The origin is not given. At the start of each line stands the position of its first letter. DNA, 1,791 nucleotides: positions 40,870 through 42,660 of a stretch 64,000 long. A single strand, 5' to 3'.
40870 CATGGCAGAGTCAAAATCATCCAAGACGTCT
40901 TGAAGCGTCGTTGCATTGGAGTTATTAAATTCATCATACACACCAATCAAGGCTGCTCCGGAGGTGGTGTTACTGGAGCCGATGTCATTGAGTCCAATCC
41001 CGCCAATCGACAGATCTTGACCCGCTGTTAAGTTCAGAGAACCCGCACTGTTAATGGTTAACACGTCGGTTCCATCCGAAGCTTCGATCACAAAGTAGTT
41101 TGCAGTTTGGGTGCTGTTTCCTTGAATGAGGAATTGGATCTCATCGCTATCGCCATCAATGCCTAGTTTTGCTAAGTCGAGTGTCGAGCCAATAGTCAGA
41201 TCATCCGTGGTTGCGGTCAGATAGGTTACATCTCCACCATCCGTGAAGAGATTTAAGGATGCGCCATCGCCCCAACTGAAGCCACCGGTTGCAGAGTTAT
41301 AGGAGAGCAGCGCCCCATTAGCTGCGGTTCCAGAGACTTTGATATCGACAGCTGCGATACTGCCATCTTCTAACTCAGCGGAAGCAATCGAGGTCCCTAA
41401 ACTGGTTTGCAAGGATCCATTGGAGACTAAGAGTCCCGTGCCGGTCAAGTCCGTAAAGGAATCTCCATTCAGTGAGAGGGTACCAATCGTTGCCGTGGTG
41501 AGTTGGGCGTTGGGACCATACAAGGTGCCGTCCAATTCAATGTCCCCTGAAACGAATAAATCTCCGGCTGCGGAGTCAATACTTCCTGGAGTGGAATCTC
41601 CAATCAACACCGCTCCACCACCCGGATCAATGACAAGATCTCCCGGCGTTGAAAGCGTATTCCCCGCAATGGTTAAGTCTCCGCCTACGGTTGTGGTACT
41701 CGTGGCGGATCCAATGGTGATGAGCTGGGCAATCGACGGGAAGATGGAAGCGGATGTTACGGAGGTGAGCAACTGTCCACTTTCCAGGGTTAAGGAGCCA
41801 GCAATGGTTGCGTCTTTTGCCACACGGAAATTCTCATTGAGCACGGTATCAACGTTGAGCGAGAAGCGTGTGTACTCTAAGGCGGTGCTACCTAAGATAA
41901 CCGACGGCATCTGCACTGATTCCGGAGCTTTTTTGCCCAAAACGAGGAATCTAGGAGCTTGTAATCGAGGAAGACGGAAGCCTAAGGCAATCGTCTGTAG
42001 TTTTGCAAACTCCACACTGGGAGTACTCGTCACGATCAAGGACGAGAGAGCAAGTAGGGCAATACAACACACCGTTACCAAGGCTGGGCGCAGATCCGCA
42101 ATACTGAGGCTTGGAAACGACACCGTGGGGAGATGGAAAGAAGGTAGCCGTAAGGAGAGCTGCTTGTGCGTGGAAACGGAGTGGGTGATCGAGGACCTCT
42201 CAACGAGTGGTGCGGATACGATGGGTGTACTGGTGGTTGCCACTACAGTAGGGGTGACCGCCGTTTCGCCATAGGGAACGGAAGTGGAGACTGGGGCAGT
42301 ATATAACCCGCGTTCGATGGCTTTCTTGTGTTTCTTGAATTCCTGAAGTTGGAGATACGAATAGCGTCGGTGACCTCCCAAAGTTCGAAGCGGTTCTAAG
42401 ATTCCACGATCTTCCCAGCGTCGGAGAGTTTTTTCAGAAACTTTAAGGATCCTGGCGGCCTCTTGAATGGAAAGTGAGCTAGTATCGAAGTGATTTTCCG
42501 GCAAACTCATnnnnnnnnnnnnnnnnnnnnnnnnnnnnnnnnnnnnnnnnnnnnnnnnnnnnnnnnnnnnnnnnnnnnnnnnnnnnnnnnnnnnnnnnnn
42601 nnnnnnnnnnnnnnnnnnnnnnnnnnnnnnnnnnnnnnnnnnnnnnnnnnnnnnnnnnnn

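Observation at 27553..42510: A 4985-aa surface giant with a MerR-type DNA-binding HTH as its N-terminal cytoplasmic domain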

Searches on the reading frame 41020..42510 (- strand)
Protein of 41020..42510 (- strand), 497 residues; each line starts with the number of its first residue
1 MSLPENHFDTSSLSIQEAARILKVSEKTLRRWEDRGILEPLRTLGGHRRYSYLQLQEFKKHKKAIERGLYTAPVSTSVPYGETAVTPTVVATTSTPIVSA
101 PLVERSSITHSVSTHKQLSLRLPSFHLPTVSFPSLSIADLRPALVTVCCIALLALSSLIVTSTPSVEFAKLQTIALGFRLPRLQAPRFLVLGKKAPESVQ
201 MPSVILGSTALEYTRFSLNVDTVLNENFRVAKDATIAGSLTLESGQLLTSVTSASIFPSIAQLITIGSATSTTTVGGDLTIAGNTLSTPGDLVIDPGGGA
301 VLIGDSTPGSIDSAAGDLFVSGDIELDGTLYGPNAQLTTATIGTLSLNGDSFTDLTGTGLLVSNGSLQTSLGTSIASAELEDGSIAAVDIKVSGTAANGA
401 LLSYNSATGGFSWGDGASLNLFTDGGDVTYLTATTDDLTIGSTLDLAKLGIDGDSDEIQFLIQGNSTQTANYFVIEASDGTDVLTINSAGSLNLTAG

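Call 18: find_related_loci(query=A1, collection=genome_contigs, flank=10000)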
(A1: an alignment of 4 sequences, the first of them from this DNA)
Query A1 (497 aa) in genome_contigs; peptide patterns used: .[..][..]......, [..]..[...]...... (x = any residue, [..] = any of these).
600 stretches matched a pattern (row limit reached: there are more); 572 encode a relative of the query (tblastn E <= 1e-3); the best 80 are kept; 80 distinct loci.
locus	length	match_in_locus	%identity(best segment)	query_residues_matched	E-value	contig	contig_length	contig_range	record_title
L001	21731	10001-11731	42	3-497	6e-95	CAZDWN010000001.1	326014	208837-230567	MAG TPA_asm: uncultured Pseudomonadales bacterium isolate SRP170004_co1_144 genome assembly, contig: NODE_29_length_3260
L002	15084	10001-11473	36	3-497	1e-82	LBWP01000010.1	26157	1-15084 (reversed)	MAG: Candidatus Woesebacteria bacterium GW2011_GWA1_39_21 UT39_C0010, whole genome shotgun sequence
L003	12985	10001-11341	35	13-497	2e-70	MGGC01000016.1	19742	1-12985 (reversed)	MAG: Candidatus Woesebacteria bacterium RIFCSPHIGHO2_01_FULL_38_10 rifcsphigho2_01_scaffold_25937, whole genome shotgun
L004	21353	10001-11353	36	13-495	7e-67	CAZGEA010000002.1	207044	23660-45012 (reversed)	MAG TPA_asm: uncultured Gammaproteobacteria bacterium isolate SRP286056_co1_758 genome assembly, contig: NODE_29_length_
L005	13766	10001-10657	29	13-256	1e-17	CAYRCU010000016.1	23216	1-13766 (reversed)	MAG TPA_asm: uncultured Gammaproteobacteria bacterium isolate SRP338002_co1_166 genome assembly, contig: NODE_2045_lengt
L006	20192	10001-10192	52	13-79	1e-15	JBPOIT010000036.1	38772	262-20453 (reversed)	MAG: Candidatus Levyibacteriota bacterium isolate MAG_784 c_000000578631, whole genome shotgun sequence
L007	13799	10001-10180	53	13-76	2e-14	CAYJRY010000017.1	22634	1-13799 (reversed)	MAG TPA_asm: uncultured Gammaproteobacteria bacterium isolate ERP125453_co1_466 genome assembly, contig: NODE_2130_lengt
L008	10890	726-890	55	13-65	1e-13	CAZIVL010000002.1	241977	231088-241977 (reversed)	MAG TPA_asm: uncultured Gammaproteobacteria bacterium isolate SRP342105_co1_60 genome assembly, contig: NODE_42_length_2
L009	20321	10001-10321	40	13-111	6e-12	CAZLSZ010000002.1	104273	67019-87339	MAG TPA_asm: uncultured Gammaproteobacteria bacterium isolate SRP170004_co1_21 genome assembly, contig: NODE_213_length_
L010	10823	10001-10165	55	13-67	6e-12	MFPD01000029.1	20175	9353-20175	MAG: Candidatus Levybacteria bacterium RIFCSPLOWO2_02_FULL_37_18 rifcsplowo2_02_scaffold_9003, whole genome shotgun sequ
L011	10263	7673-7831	53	13-65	3e-14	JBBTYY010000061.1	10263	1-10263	MAG: Patescibacteria group bacterium isolate H52-bin050_1 H52_bin050_1_000000000061, whole genome shotgun sequence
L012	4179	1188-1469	37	7-127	7e-11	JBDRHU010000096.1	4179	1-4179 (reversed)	MAG: Patescibacteria group bacterium isolate MEGAHIT-group-1.55 k141_6062703, whole genome shotgun sequence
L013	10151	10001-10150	58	13-62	2e-10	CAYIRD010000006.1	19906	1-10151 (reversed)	MAG TPA_asm: uncultured Gammaproteobacteria bacterium isolate ERP119705_co24_323 genome assembly, contig: NODE_3054_leng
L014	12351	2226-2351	55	10-51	5e-8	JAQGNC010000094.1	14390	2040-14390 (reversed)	MAG: Betaproteobacteria bacterium isolate RYN_577 scaffold_937268, whole genome shotgun sequence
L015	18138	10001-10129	50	4-51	6e-8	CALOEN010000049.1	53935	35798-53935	MAG: uncultured beta proteobacterium isolate LOGT_bin.0139 genome assembly, contig: contig_54099, whole genome shotgun s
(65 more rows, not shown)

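Call 43: search_protein_representatives(alignment_id=A1)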
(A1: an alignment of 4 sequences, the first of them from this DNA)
Query: 4 sequences, 530 profile positions. Proteins with E-value up to 0.001 (for the whole library): 12743; up to 1e-10: 1514; up to 1e-30: 164. The best 150 are listed.
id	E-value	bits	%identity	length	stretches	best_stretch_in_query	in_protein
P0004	5.1e-213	725.0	-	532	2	1-279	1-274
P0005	3.3e-178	610.2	-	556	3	1-341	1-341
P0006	3.8e-174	596.8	-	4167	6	6-375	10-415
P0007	2.9e-171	587.3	-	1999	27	221-280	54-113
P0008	5.3e-166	569.9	-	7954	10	270-490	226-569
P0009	1.7e-156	538.5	-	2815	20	220-278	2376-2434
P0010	4.0e-155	534.0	-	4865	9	271-431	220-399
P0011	1.0e-153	529.3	-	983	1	1-485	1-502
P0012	1.1e-152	525.9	-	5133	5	8-508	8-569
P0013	1.1e-151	522.7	-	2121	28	220-281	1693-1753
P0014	1.0e-149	516.1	-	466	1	1-479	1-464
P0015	2.2e-147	508.4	-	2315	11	236-404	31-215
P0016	3.0e-141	488.2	-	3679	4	8-381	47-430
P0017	1.6e-137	475.8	-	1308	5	328-525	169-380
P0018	7.2e-135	467.1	-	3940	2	8-500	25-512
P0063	6.4e-71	256.1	-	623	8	9-57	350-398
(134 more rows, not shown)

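Call 49: find_related_loci(query=A1, collection=metagenome_contigs, flank=4000)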
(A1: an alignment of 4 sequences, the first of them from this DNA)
Query A1 (497 aa) in metagenome_contigs; peptide patterns used: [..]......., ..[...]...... (x = any residue, [..] = any of these).
600 stretches matched a pattern (row limit reached: there are more); 532 encode a relative of the query (tblastn E <= 1e-3); the best 80 are kept; 80 distinct loci.
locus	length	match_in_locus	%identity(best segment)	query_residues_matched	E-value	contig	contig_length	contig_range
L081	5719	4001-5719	36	12-497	2e-68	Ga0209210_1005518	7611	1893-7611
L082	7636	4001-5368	37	13-490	4e-68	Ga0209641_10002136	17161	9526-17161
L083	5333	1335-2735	36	13-494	1e-61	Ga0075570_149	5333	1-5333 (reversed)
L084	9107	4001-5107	35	13-413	2e-60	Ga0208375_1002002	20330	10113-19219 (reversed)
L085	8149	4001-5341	35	13-497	1e-70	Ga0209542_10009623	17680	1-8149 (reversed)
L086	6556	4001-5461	47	3-494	6e-31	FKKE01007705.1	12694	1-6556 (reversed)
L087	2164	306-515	50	14-79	4e-18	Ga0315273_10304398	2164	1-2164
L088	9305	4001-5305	36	2-413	2e-67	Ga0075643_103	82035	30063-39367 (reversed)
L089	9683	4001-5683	47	14-443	5e-15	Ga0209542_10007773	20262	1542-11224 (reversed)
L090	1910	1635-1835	54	5-69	3e-15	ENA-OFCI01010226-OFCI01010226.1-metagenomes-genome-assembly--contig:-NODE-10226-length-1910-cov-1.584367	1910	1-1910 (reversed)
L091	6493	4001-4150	58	13-62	2e-14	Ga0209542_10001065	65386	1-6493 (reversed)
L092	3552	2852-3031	53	12-69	4e-14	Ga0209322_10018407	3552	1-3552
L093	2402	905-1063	53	13-65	6e-14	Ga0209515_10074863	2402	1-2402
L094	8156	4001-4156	53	13-67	3e-13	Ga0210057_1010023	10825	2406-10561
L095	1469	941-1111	57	1-58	1e-11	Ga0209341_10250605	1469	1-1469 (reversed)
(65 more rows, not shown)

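Call 62: predict_structure(alignment_id=A1)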
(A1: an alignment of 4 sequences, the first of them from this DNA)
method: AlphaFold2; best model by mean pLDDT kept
length: 497 residues; sequences in the alignment: 4
mean_pLDDT: 37.9   pTM: 0.20
mean pLDDT of the five models: 37.9, 37.8, 37.5, 37.3, 35.4
residues with pLDDT >= 90: 0; 70-90: 40; 50-70: 40; < 50: 417
segments of 3 or more residues with pLDDT < 50: 1-10, 68-137, 154-402, 404-411, 414-474, 476-478, 485-497
pLDDT, mean of each block of 10 residues (from residue 1): 34 78 83 75 70 74 54 29 28 26 24 23 27 42 58 49 27 20 21 23 23 26 27 28 28 29 38 38 40 38 35 38 40 31 27 31 32 33 34 38 45 43 25 27 29 35 35 46 48 43
secondary structure, 60 per line:
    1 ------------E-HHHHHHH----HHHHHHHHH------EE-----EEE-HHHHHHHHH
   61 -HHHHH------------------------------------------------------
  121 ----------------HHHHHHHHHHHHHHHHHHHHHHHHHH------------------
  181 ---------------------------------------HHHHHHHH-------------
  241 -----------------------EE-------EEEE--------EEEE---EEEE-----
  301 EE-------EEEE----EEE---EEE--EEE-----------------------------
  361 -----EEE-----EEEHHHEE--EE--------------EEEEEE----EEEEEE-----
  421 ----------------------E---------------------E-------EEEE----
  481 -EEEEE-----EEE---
elements in order: H15-21 H26-34 E48-50 H52-60 H62-66 H137-162 H220-227 E273-276 E285-288 E292-295 E310-313 E318-320 E324-326 E329-331 E366-368 E374-376 E400-405 E410-415 E473-476 E482-486 E492-494

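Call 64: find_encoding_contigs(protein=P0063, flank=3000, max_places=3)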
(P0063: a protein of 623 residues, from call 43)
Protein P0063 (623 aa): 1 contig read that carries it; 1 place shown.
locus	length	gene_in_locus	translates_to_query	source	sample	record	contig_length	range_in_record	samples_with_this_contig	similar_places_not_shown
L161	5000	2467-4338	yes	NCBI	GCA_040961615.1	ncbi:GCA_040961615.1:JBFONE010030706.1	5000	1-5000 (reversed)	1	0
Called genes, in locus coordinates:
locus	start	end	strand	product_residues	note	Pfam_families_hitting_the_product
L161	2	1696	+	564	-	?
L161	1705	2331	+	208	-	PF05635:23S_rRNA_IVP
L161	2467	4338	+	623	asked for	PF00376:MerR, PF12728:HTH_17, PF13411:MerR_1 (weak), PF00376:MerR, PF13411:MerR_1, PF00376:MerR, PF00376:MerR, PF13411:MerR_1, +40 more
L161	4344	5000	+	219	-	?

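Call 70: fold_search(model_id=the predicted structure, library=pdb)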
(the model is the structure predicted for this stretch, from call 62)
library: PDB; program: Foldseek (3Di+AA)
matches with E <= 10: 209; with E <= 0.001: 0
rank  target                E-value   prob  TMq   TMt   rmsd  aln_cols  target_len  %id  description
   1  5i41                  2.3e-03  1.00  0.12  0.70   2.8        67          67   28  Structure of the apo RacA DNA binding domain (released 2016-05-04)
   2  5c8e_G                2.3e-03  1.00  0.11  0.19   3.4        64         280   34  Crystal structure of Thermus thermophilus CarH bound to adenosylcobalamin and a 26-bp DNA segment (released 2015-09-30)
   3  6ama_Y                2.6e-03  1.00  0.10  0.65   4.6        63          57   33  Structure of S. coelicolor/S. venezuelae BldC-smeA-ssfA complex to 3.09 Angstrom (released 2018-03-28)
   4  5i44_B                3.0e-03  1.00  0.11  0.67   2.3        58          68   31  Structure of RacA-DNA complex; P21 form (released 2016-05-04)
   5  6ama_P                3.2e-03  1.00  0.09  0.71   1.8        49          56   39  Structure of S. coelicolor/S. venezuelae BldC-smeA-ssfA complex to 3.09 Angstrom (released 2018-03-28)
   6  5c8d_E                3.2e-03  1.00  0.11  0.18   2.8        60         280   38  Crystal structure of full-length Thermus thermophilus CarH bound to adenosylcobalamin (dark state) (released 2015-09-30)
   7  6ama_A                4.1e-03  1.00  0.09  0.70   1.6        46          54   41  Structure of S. coelicolor/S. venezuelae BldC-smeA-ssfA complex to 3.09 Angstrom (released 2018-03-28)
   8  6ama_B                4.1e-03  1.00  0.09  0.71   1.8        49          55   39  Structure of S. coelicolor/S. venezuelae BldC-smeA-ssfA complex to 3.09 Angstrom (released 2018-03-28)
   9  5c8e_A                4.7e-03  1.00  0.11  0.19   2.5        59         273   37  Crystal structure of Thermus thermophilus CarH bound to adenosylcobalamin and a 26-bp DNA segment (released 2015-09-30)
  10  5i44_K                4.7e-03  1.00  0.11  0.68   2.4        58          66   31  Structure of RacA-DNA complex; P21 form (released 2016-05-04)
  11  6amk_A                5.0e-03  1.00  0.10  0.77   1.7        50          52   36  Structure of Streptomyces venezuelae BldC-whiI opt complex (released 2018-03-28)
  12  5c8d_D                5.0e-03  1.00  0.11  0.19   3.2        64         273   38  Crystal structure of full-length Thermus thermophilus CarH bound to adenosylcobalamin (dark state) (released 2015-09-30)
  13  5c8e_C                5.0e-03  1.00  0.11  0.19   3.4        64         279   34  Crystal structure of Thermus thermophilus CarH bound to adenosylcobalamin and a 26-bp DNA segment (released 2015-09-30)
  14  5i44_A                5.7e-03  1.00  0.11  0.67   2.4        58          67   31  Structure of RacA-DNA complex; P21 form (released 2016-05-04)
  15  5c8f                  7.4e-03  1.00  0.11  0.19   3.4        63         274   36  Crystal structure of light-exposed full-length Thermus thermophilus CarH bound to cobalamin (released 2015-09-30)
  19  6ama_H                1.1e-02  1.00  0.09  0.68   4.0        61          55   34  Structure of S. coelicolor/S. venezuelae BldC-smeA-ssfA complex to 3.09 Angstrom (released 2018-03-28)
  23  6amk_B                1.7e-02  1.00  0.10  0.77   1.7        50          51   36  Structure of Streptomyces venezuelae BldC-whiI opt complex (released 2018-03-28)
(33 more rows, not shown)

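Call 71: search_protein_families(library=pfam, proteins=[L004:18981-21353:+, L008:6298-9246:+, L088:7054-9303:+, L006:5654-9745:+, L009:5172-6371:+], max_evalue=0.1)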
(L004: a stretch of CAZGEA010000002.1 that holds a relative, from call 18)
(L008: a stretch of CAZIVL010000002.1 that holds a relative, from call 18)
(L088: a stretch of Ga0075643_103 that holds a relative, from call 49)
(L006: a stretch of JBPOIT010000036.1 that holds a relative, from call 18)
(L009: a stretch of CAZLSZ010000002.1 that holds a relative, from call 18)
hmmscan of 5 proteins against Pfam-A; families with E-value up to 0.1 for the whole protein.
L004:18981-21353:+ (791 aa): 4 families
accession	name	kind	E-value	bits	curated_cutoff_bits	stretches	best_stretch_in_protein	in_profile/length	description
PF13385.13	Laminin_G_3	-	2.7e-37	128.7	27.6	3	235-394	1-151/151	Concanavalin A-like lectin/glucanases superfamily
PF07953.20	Toxin_R_bind_N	-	7.6e-10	39.2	23.8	1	227-386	25-189/191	Clostridium neurotoxin, N-terminal receptor binding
PF10102.14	DUF2341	-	0.00017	22.4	23.4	1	101-153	1-57/84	Domain of unknown function (DUF2341)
PF00054.30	Laminin_G_1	-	0.00094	19.8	24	1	276-368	8-99/131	Laminin G domain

L008:6298-9246:+ (983 aa): 2 families
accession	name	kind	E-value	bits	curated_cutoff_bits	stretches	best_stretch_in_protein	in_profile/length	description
PF01551.29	Peptidase_M23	-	9.1e-26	90.3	28.7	1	379-466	2-91/96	Peptidase family M23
PF01835.25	MG2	-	7.3e-05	23.5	32.8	1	169-218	7-56/96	MG2 domain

L088:7054-9303:+ (750 aa): 0 families

L006:5654-9745:+ (1364 aa): 4 families
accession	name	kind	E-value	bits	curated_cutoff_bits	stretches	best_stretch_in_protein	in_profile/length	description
PF02899.23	Phage_int_SAM_1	-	5.6e-15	55.8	22.3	2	120-210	1-82/83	Phage integrase, N-terminal SAM-like domain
PF13495.12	Phage_int_SAM_4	-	4.9e-13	49.7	27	2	121-211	3-82/85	Phage integrase, N-terminal SAM-like domain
PF13884.11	Peptidase_S74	-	1.2e-05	25.9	22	1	853-903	1-55/58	Chaperone of endosialidase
PF13102.12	Phage_int_SAM_5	-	0.0039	18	22.3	0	167-214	43-89/98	Phage integrase SAM-like domain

L009:5172-6371:+ (400 aa): 5 families
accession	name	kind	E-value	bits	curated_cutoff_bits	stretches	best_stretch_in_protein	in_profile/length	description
PF16526.10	CLZ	-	0.0045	17.8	26.7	1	147-194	5-53/71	C-terminal leucine zipper domain of cyclic nucleotide-gated channels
PF06005.17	ZapB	-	0.0072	17.2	31.5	1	169-198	8-37/71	Cell division protein ZapB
PF04899.17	MbeD_MobD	-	0.017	15.6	21.6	1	164-190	41-67/70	MbeD/MobD like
PF10018.14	Med4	-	0.067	13.3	26.9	1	140-199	4-63/190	Vitamin-D-receptor interacting Mediator subunit 4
PF04977.20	DivIC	-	0.096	12.9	28.9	0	169-198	21-50/80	Septum formation initiator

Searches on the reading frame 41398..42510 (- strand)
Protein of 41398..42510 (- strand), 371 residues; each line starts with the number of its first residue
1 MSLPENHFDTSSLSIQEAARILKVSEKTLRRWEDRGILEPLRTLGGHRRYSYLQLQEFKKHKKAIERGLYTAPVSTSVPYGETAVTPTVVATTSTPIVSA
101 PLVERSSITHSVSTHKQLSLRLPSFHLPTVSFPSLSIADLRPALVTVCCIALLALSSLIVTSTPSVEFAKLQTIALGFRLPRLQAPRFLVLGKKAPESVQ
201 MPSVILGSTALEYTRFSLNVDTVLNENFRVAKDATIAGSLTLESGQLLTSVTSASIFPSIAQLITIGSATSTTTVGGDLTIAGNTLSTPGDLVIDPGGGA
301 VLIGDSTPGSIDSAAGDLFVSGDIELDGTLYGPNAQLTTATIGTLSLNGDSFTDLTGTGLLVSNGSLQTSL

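Call 12: find_homologous_proteins(query=window:41398-42510:-, max_evalue=0.001)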
Query seq(371 aa) (371 aa): 4 proteins with E <= 0.001 among 8000 candidates.
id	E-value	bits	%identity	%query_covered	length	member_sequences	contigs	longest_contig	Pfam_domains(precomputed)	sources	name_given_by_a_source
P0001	6.4e-29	119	33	97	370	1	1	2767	PF12728.14,PF00376.30,PF13411.13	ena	-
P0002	2.1e-26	111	38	42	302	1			PF00376.30,PF13411.13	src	-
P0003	3.2e-24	104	38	46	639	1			PF00376.30,PF13411.13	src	-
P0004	1.1e-14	73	28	82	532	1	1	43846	PF12728.14,PF00376.30,PF13411.13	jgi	jgi:excisionase family DNA binding protein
